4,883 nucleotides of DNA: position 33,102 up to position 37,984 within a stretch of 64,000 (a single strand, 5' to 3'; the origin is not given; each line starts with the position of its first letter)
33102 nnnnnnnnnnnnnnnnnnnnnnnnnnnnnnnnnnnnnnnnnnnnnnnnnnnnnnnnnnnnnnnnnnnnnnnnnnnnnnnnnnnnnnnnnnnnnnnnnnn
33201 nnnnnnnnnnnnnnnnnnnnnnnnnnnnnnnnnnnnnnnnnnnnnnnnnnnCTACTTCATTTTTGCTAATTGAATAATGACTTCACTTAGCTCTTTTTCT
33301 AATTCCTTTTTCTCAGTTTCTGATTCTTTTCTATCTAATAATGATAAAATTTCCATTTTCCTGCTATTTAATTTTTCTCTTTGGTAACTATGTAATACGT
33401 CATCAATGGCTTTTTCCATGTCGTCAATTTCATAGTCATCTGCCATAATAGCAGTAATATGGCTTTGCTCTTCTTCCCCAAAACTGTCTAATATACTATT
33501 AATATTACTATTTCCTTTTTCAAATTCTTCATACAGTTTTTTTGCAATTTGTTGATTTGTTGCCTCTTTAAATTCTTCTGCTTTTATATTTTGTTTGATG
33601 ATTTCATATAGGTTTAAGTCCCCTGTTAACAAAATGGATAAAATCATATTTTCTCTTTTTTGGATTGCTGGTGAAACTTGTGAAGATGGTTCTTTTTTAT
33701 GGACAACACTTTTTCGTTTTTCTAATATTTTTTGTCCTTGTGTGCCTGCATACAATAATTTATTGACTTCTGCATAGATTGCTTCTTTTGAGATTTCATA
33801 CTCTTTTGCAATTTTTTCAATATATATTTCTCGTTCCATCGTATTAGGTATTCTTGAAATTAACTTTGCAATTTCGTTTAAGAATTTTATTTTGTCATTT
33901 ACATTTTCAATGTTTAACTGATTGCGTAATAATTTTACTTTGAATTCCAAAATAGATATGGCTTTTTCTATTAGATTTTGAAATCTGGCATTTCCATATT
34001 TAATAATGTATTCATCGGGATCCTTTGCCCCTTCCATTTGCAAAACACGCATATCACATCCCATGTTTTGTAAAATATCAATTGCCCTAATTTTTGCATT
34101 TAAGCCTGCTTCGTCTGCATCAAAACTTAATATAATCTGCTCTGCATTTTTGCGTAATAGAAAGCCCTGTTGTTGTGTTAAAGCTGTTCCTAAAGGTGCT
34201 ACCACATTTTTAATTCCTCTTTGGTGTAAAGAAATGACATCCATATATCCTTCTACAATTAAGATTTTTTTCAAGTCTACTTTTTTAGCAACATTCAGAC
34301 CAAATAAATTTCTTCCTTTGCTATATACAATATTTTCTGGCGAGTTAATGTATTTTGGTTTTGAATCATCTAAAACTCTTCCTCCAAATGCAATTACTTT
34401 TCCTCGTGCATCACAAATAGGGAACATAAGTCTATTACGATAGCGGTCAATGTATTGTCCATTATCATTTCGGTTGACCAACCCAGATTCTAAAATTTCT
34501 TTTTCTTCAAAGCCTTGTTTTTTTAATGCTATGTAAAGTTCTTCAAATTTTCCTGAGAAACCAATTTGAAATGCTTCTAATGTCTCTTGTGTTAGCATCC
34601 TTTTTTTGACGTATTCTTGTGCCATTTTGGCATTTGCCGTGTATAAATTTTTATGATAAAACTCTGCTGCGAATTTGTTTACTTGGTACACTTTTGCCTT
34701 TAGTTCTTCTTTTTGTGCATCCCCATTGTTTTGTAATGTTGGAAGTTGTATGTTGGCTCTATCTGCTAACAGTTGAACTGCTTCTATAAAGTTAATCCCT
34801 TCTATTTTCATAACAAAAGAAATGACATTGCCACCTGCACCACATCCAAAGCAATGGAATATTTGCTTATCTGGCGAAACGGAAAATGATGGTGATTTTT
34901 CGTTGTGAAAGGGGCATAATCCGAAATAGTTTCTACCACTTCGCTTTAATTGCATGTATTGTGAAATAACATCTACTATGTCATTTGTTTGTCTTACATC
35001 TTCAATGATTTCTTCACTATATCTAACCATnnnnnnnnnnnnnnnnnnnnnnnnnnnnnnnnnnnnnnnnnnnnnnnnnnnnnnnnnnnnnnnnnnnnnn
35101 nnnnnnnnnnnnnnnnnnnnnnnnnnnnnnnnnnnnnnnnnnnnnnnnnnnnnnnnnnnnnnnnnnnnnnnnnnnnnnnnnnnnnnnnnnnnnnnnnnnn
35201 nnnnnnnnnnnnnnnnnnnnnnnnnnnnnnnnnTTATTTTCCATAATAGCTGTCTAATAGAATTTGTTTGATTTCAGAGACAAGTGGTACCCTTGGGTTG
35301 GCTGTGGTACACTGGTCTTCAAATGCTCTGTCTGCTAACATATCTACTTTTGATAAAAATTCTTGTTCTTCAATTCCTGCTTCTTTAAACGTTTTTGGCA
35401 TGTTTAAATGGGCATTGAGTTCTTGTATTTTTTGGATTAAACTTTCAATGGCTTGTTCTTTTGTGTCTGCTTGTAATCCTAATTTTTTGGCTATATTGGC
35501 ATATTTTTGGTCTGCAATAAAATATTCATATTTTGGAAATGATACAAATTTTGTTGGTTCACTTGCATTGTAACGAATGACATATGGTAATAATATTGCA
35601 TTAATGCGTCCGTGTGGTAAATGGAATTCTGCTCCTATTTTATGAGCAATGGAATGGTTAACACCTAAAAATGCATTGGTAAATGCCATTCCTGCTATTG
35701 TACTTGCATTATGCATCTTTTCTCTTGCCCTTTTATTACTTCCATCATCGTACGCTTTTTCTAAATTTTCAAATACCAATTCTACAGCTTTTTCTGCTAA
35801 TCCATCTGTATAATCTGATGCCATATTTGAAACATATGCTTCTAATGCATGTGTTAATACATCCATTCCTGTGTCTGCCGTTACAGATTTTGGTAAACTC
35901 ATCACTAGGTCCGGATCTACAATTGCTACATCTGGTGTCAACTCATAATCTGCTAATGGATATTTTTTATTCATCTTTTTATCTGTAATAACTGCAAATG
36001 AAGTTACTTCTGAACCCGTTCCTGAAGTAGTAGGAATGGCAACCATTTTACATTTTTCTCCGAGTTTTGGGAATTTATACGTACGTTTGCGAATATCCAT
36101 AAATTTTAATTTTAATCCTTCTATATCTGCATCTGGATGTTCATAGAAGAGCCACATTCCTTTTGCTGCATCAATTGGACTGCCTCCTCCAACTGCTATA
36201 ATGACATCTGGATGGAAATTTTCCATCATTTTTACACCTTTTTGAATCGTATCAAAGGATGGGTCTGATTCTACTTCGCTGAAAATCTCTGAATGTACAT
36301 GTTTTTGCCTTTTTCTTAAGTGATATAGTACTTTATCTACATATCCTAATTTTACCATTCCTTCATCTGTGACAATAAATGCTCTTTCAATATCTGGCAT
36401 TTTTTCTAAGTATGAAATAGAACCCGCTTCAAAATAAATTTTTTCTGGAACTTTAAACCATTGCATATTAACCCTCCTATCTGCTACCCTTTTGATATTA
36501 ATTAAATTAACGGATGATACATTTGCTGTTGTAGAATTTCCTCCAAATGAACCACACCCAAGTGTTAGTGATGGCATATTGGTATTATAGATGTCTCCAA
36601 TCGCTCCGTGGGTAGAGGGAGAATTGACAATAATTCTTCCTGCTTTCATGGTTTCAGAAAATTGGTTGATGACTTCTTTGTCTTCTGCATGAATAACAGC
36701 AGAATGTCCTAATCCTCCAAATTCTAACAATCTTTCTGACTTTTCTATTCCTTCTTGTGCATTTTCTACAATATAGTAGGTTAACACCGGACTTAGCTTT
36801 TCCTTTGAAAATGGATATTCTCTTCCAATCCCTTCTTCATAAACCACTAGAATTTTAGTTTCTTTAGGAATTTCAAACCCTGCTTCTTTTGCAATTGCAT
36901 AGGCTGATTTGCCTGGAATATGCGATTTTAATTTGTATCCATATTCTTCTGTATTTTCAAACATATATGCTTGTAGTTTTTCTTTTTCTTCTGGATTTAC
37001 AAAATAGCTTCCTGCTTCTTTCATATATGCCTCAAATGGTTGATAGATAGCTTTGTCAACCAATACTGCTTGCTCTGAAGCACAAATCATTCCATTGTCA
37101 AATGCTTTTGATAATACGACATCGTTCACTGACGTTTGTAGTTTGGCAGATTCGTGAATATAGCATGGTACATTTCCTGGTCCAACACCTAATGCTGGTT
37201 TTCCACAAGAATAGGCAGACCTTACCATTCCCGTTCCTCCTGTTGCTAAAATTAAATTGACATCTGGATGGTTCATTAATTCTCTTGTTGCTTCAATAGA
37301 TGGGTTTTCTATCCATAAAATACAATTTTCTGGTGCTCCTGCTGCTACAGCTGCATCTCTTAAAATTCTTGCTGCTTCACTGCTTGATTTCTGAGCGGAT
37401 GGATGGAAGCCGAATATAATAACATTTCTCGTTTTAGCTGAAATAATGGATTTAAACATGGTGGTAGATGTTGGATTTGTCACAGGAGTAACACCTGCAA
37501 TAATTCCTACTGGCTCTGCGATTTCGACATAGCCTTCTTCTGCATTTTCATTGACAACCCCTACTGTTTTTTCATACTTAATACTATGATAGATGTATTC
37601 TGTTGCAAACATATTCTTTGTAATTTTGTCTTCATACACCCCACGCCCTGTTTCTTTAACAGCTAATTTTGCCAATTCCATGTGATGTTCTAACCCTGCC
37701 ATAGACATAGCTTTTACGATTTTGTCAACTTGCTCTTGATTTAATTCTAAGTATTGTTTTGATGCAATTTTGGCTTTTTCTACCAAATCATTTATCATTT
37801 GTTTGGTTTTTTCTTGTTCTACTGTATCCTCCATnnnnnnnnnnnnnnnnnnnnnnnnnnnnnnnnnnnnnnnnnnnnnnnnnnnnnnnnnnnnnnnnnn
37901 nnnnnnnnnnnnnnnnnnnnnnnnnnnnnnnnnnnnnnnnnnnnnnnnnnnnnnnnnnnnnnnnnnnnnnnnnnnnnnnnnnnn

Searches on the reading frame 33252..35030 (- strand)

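Call 96: search_protein_families(library=pfam, proteins=[window:33252-35030:-], max_evalue=1e-8)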
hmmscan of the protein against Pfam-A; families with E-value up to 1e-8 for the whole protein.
window:33252-35030:- (592 aa): 6 families
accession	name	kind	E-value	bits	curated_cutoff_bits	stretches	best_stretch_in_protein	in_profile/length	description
PF01807.25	Zn_ribbon_DnaG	-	5.4e-42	142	24.9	1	5-99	2-96/98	CHC2 zinc finger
PF08275.17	DNAG_N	-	1.2e-39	135.7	26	1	124-248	1-127/128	DNA primase catalytic core, N-terminal domain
PF13155.12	Toprim_2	-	4.6e-26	91.4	22.1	1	258-342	2-88/88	Toprim-like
PF13662.12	Toprim_4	-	8.3e-18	64.8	25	1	255-330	2-84/85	Toprim domain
PF10410.14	DnaB_bind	-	1.9e-14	54.1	20.6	1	362-416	2-56/56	DnaB-helicase binding domain of primase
PF01751.28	Toprim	-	1.4e-12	48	23.1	1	256-330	2-94/96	Toprim domain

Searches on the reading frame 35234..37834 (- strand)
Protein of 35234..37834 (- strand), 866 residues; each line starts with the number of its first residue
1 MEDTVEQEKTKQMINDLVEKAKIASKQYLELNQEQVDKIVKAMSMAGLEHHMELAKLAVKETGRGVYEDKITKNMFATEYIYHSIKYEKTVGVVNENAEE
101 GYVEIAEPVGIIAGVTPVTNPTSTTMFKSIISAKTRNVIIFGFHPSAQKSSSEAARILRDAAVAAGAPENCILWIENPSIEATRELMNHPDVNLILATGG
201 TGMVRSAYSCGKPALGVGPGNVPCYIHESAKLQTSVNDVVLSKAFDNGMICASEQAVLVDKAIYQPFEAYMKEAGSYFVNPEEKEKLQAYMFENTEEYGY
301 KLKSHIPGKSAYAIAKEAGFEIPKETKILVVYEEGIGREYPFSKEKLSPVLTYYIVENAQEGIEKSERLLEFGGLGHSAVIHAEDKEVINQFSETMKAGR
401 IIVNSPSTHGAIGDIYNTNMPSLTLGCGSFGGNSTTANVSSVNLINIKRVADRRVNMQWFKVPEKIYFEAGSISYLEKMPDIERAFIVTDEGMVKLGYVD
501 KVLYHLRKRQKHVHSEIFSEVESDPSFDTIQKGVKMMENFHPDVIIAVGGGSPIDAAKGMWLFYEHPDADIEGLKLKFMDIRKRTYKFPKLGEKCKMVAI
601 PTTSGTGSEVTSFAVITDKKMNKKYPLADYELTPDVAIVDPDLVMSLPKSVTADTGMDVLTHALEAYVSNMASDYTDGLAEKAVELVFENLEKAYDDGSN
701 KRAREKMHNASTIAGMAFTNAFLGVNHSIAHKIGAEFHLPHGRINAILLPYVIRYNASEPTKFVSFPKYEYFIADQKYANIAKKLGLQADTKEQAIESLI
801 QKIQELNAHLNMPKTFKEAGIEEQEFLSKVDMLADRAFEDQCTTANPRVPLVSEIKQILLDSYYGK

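Call 96: search_protein_families(library=pfam, proteins=[window:35234-37834:-], max_evalue=1e-8)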
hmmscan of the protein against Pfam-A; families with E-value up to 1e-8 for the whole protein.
window:35234-37834:- (866 aa): 3 families
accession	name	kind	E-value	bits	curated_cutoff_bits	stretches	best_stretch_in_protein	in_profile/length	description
PF25137.1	ADH_Fe_C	-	6.5e-67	225.4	27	1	652-862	1-193/194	Fe-containing alcohol dehydrogenase family, C-terminal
PF00465.25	Fe-ADH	-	1.5e-48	165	31.3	1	463-641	1-168/168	Iron-containing alcohol dehydrogenase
PF00171.27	Aldedh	-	5.6e-25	88.2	23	1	8-274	25-292/461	Aldehyde dehydrogenase family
